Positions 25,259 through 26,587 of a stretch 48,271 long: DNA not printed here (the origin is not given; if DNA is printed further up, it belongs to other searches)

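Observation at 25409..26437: Radical SAM/SPASM enzyme docked 9 nt behind the mtrB-like gene: candidate fourth component of the conduit module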

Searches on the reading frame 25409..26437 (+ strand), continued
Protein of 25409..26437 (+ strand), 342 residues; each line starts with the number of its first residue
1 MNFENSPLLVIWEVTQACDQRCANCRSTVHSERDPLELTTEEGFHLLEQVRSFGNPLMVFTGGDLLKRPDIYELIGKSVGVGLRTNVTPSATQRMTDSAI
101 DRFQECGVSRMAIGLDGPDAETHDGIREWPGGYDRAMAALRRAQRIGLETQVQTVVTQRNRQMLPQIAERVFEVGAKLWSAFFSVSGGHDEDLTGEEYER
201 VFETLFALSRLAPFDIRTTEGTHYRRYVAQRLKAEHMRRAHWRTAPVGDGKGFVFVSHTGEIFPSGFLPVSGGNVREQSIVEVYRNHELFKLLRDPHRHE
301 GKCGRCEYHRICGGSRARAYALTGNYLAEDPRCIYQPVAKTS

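Call 90: find_homologous_proteins(query=P0275, max_evalue=1e-40)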
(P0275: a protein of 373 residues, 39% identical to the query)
Query P0275 (373 aa): 4866 proteins with E <= 1e-40 among 7543 candidates; the best 120 are listed.
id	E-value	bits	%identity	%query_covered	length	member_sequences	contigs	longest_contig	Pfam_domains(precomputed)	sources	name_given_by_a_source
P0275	1.1e-256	869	100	100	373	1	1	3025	PF13186.12,PF04055.28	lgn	-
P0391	9.9e-165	566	65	98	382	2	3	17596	PF13186.12,PF04055.28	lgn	-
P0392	2.1e-160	552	64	98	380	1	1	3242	PF13186.12,PF04055.28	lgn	-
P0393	3.3e-159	548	64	98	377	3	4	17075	PF13186.12,PF04055.28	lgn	-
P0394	2.5e-147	509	60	97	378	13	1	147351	PF04055.28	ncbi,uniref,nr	ncbi:TIGR04053 family radical SAM/SPASM domain-containing protein [Cytobacillus praedii]|uniref:Radi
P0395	3.6e-146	505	59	97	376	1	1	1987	PF04055.28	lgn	-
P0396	3.9e-146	505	59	97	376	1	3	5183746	PF04055.28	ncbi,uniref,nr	ncbi:TIGR04053 family radical SAM/SPASM domain-containing protein [Cytobacillus solani]|uniref:Radic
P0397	3.9e-146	505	59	97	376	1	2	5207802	PF04055.28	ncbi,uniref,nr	ncbi:TIGR04053 family radical SAM/SPASM domain-containing protein [Cytobacillus solani]|uniref:TIGR0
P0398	8.7e-146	504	58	98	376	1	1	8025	PF04055.28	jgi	jgi:AdoMet-dependent heme synthase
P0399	1.2e-145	503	58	98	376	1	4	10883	PF04055.28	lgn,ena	-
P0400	1.3e-145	503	59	97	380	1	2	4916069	PF13186.12,PF04055.28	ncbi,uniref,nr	ncbi:radical SAM/SPASM domain-containing protein [Cytobacillus dafuensis]|uniref:Radical SAM/SPASM d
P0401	3.2e-145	502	59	97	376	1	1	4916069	PF13186.12,PF04055.28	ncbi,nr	ncbi:TIGR04053 family radical SAM/SPASM domain-containing protein [Cytobacillus dafuensis]|nr:TIGR04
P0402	5.1e-145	501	58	98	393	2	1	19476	PF04055.28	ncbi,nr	ncbi:MAG: TIGR04053 family radical SAM/SPASM domain-containing protein [Bacillota bacterium]|nr:TIGR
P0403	6.4e-145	501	58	98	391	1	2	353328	PF04055.28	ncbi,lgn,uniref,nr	ncbi:TIGR04053 family radical SAM/SPASM domain-containing protein [Robertmurraya massiliosenegalensi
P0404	8.3e-144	497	58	98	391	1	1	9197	PF04055.28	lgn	-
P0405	9.4e-144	497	58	97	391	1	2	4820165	PF04055.28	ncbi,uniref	ncbi:TIGR04053 family radical SAM/SPASM domain-containing protein [Robertmurraya massiliosenegalensi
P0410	6.2e-143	494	56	99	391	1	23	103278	PF04055.28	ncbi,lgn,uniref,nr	ncbi:TIGR04053 family radical SAM/SPASM domain-containing protein [Robertmurraya sp. DFI.2.37]|unire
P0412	7.4e-143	494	59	96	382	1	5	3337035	PF04055.28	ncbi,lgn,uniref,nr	ncbi:TIGR04053 family radical SAM/SPASM domain-containing protein [Bacillus methanolicus]|uniref:Rad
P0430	1.0e-141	490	58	96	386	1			PF04055.28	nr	nr:TIGR04053 family radical SAM/SPASM domain-containing protein [Cytobacillus gottheilii]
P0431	1.0e-141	490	58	96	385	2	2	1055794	PF04055.28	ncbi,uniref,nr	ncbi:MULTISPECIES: TIGR04053 family radical SAM/SPASM domain-containing protein [unclassified Bacill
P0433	1.1e-141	490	57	96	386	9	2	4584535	PF04055.28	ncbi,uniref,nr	ncbi:TIGR04053 family radical SAM/SPASM domain-containing protein [Cytobacillus gottheilii]|uniref:T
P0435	1.2e-141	490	57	97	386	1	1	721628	PF04055.28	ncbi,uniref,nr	ncbi:TIGR04053 family radical SAM/SPASM domain-containing protein [Bacillus mesophilum]|uniref:Radic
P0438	1.4e-141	490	57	96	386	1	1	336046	PF04055.28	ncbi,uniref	ncbi:TIGR04053 family radical SAM/SPASM domain-containing protein [Cytobacillus gottheilii]|uniref:T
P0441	1.7e-141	490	58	96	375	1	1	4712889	PF04055.28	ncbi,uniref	ncbi:TIGR04053 family radical SAM/SPASM domain-containing protein [Cytobacillus gottheilii]|uniref:T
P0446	2.3e-141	489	58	96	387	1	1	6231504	PF04055.28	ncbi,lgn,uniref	ncbi:TIGR04053 family radical SAM/SPASM domain-containing protein [Niallia oryzisoli]|uniref:TIGR040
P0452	4.1e-141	488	57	97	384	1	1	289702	PF04055.28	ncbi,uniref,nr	ncbi:TIGR04053 family radical SAM/SPASM domain-containing protein [Robertmurraya kyonggiensis]|unire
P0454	4.5e-141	488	57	100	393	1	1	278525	PF04055.28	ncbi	ncbi:TIGR04053 family radical SAM/SPASM domain-containing protein [Neobacillus cucumis]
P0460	7.0e-141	488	58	96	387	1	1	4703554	PF04055.28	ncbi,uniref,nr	ncbi:TIGR04053 family radical SAM/SPASM domain-containing protein [Mesobacillus jeotgali]|uniref:TIG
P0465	1.2e-140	487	57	96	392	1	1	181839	PF04055.28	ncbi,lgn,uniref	ncbi:TIGR04053 family radical SAM/SPASM domain-containing protein [Bacillus salipaludis]|uniref:TIGR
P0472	1.8e-140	486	58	96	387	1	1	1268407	PF04055.28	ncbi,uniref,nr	ncbi:TIGR04053 family radical SAM/SPASM domain-containing protein [Mesobacillus jeotgali]|uniref:TIG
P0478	3.2e-140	485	56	98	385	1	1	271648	PF04055.28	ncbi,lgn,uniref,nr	ncbi:TIGR04053 family radical SAM/SPASM domain-containing protein [Calidifontibacillus oryziterrae]|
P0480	3.6e-140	485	55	98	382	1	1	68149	PF04055.28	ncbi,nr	ncbi:MAG: TIGR04053 family radical SAM/SPASM domain-containing protein [Bacillota bacterium]|nr:TIGR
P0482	4.1e-140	485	57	98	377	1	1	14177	PF04055.28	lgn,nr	nr:TIGR04053 family radical SAM/SPASM domain-containing protein [uncultured Bacillus sp.]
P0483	4.2e-140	485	56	98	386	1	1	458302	PF13186.12,PF04055.28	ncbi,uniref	ncbi:TIGR04053 family radical SAM/SPASM domain-containing protein [Bacillus sp. Bva_UNVM-123]|uniref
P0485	5.2e-140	485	57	98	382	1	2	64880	PF04055.28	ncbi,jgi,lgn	ncbi:MAG: TIGR04053 family radical SAM/SPASM domain-containing protein [Thermoactinomyces sp.]|jgi:r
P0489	5.7e-140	485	56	97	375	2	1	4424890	PF04055.28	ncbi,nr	ncbi:TIGR04053 family radical SAM/SPASM domain-containing protein [Bacillaceae bacterium IKA-2]|nr:T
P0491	6.0e-140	484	57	96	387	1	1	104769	PF04055.28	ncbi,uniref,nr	ncbi:TIGR04053 family radical SAM/SPASM domain-containing protein [Bacillus sp. ISL-55]|uniref:TIGR0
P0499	1.4e-139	483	57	96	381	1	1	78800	PF04055.28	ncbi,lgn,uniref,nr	ncbi:TIGR04053 family radical SAM/SPASM domain-containing protein [Thermoactinomyces mirandus]|unire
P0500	1.7e-139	483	56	98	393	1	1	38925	PF04055.28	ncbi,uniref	ncbi:TIGR04053 family radical SAM/SPASM domain-containing protein [Neobacillus drentensis]|uniref:TI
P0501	1.7e-139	483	57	96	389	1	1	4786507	PF04055.28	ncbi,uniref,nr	ncbi:TIGR04053 family radical SAM/SPASM domain-containing protein [Mesobacillus subterraneus]|uniref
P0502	1.8e-139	483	56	96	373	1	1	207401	PF04055.28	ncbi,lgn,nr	ncbi:TIGR04053 family radical SAM/SPASM domain-containing protein [Robertmurraya andreesenii]|nr:TIG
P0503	2.0e-139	483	56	98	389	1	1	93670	PF04055.28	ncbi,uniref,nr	ncbi:TIGR04053 family radical SAM/SPASM domain-containing protein [Neobacillus terrae]|uniref:TIGR04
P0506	2.0e-139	483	57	96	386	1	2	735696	PF13186.12,PF04055.28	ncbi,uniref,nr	ncbi:TIGR04053 family radical SAM/SPASM domain-containing protein [Mesobacillus subterraneus]|uniref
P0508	2.1e-139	483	56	98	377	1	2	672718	PF04055.28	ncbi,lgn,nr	ncbi:TIGR04053 family radical SAM/SPASM domain-containing protein [Bacillus benzoevorans]|nr:TIGR040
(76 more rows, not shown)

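Call 91: find_encoding_contigs(protein=P0412, flank=7000, max_places=1)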
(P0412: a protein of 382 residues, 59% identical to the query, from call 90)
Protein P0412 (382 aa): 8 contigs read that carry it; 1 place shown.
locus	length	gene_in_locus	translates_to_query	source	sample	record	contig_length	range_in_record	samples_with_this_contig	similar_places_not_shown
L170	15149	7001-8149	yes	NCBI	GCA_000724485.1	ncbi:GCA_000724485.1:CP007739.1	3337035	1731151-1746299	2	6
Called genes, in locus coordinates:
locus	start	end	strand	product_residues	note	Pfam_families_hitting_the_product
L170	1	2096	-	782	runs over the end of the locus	PF00384:Molybdopterin, PF01568:Molydop_binding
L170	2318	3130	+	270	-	PF02634:FdhD-NarQ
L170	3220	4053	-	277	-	PF03180:Lipoprotein_9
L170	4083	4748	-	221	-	PF00528:BPD_transp_1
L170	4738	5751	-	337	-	PF00005:ABC_tran, PF02463:SMC_N, PF13304:AAA_21 (weak), PF09383:NIL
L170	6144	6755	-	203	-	PF14512:TM1586_NiRdase (faint), PF00881:Nitroreductase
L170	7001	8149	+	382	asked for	PF04055:Radical_SAM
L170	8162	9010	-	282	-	PF01547:SBP_bac_1, PF13531:SBP_bac_11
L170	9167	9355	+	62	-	-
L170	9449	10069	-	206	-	PF00293:NUDIX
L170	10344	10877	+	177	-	PF04264:YceI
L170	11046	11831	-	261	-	PF14042:DUF4247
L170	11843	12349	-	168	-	PF13785:DUF4178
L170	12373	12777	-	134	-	PF03994:DUF350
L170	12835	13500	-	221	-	PF04012:PspA_IM30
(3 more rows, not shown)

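Call 92: find_encoding_contigs(protein=P0396, flank=7000, max_places=1)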
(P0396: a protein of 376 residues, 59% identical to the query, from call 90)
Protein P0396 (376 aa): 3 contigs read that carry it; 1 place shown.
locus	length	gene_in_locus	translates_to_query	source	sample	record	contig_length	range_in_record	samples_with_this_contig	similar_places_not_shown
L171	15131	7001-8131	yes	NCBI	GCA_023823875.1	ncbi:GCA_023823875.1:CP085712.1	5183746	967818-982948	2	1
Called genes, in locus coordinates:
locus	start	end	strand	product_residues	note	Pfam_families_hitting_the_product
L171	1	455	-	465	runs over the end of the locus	PF14266:YceG_bac, PF00089:Trypsin (weak), PF13365:Trypsin_2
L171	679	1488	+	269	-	PF22886:DUF7021, PF10020:DUF2262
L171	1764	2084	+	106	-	PF03551:PadR, PF13601:HTH_34 (weak)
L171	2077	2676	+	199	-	PF22564:HAAS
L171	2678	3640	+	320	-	PF13349:DUF4097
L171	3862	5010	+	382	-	PF04235:DUF418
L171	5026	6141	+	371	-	PF07730:HisKA_3, PF02518:HATPase_c (weak)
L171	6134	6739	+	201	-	PF00072:Response_reg, PF00196:GerE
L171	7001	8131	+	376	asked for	PF04055:Radical_SAM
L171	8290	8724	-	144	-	PF06114:Peptidase_M78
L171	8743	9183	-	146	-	PF12844:HTH_19, PF13560:HTH_31, PF01381:HTH_3, PF13443:HTH_26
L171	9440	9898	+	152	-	PF13518:HTH_28 (faint)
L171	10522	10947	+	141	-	PF20765:Phage_tail_terminator_8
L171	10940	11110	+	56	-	-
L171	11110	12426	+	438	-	PF22671:Gp18_domIII_N, PF17481:Phage_sheath_domII, PF04984:Phage_sheath_1, PF17482:Phage_sheath_1C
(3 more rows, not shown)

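Call 93: find_encoding_contigs(protein=P0460, flank=7000, max_places=1)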
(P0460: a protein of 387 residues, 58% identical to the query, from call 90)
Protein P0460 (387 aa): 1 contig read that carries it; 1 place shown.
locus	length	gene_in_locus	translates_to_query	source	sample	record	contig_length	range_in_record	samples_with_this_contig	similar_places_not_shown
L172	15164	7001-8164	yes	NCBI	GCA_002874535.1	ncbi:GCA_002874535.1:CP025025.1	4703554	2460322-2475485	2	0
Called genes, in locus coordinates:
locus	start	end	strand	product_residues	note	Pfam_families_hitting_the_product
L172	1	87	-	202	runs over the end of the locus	-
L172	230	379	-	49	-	-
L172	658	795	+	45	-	PF28094:BA3454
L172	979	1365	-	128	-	PF00903:Glyoxalase, PF13669:Glyoxalase_4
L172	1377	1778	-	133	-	PF13581:HATPase_c_2 (weak), PF02518:HATPase_c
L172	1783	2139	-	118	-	PF01740:STAS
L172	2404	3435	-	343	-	PF01476:LysM, PF23462:LysM3_NFP (faint), PF23473:LysM3_LYK4_5 (faint), PF23577:LysM_RLK (faint), PF01476:LysM, PF00877:NLPC_P60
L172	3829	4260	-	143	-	-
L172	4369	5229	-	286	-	PF04239:DUF421, PF07870:DUF1657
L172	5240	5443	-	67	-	PF07870:DUF1657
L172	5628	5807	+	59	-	-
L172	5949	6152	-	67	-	PF07870:DUF1657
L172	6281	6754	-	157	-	-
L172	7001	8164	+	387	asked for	PF04055:Radical_SAM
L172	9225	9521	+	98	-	-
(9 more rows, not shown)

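Call 94: find_encoding_contigs(protein=P0499, flank=7000, max_places=1)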
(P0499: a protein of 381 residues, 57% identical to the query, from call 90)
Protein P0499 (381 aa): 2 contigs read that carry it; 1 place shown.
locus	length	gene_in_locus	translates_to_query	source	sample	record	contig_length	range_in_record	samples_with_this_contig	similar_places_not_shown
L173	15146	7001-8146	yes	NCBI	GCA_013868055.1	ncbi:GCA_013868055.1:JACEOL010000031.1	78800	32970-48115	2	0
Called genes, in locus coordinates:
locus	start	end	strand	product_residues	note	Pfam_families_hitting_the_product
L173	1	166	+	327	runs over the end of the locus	PF08279:HTH_11, PF03099:BPL_LplA_LipB, PF16917:BPL_LplA_LipB_2, PF02237:BPL_C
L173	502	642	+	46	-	-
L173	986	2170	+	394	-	PF01773:Nucleos_tra2_N, PF07670:Gate, PF07662:Nucleos_tra2_C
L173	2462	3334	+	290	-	PF02548:Pantoate_transf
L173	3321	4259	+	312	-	PF02569:Pantoate_ligase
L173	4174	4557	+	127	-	PF02261:Asp_decarbox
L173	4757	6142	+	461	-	PF13174:TPR_6 (faint), PF13424:TPR_12 (faint), PF13428:TPR_14 (faint), PF13429:TPR_15 (faint), PF23300:HEAT_Nup120 (faint), PF07719:TPR_2 (faint), PF13181:TPR_8 (faint), PF00515:TPR_1, +13 more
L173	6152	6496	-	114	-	-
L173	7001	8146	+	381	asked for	PF04055:Radical_SAM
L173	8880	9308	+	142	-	PF01381:HTH_3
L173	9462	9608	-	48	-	-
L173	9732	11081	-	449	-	PF00324:AA_permease, PF13520:AA_permease_2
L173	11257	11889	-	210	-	PF01323:DSBA, PF13192:Thioredoxin_3 (faint), PF13462:Thioredoxin_4 (weak)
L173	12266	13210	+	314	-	PF01266:DAO (faint), PF03486:HI0933_like (faint), PF07992:Pyr_redox_2, PF12831:FAD_oxidored (faint), PF13450:NAD_binding_8 (weak), PF13738:Pyr_redox_3, PF00070:Pyr_redox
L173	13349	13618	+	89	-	-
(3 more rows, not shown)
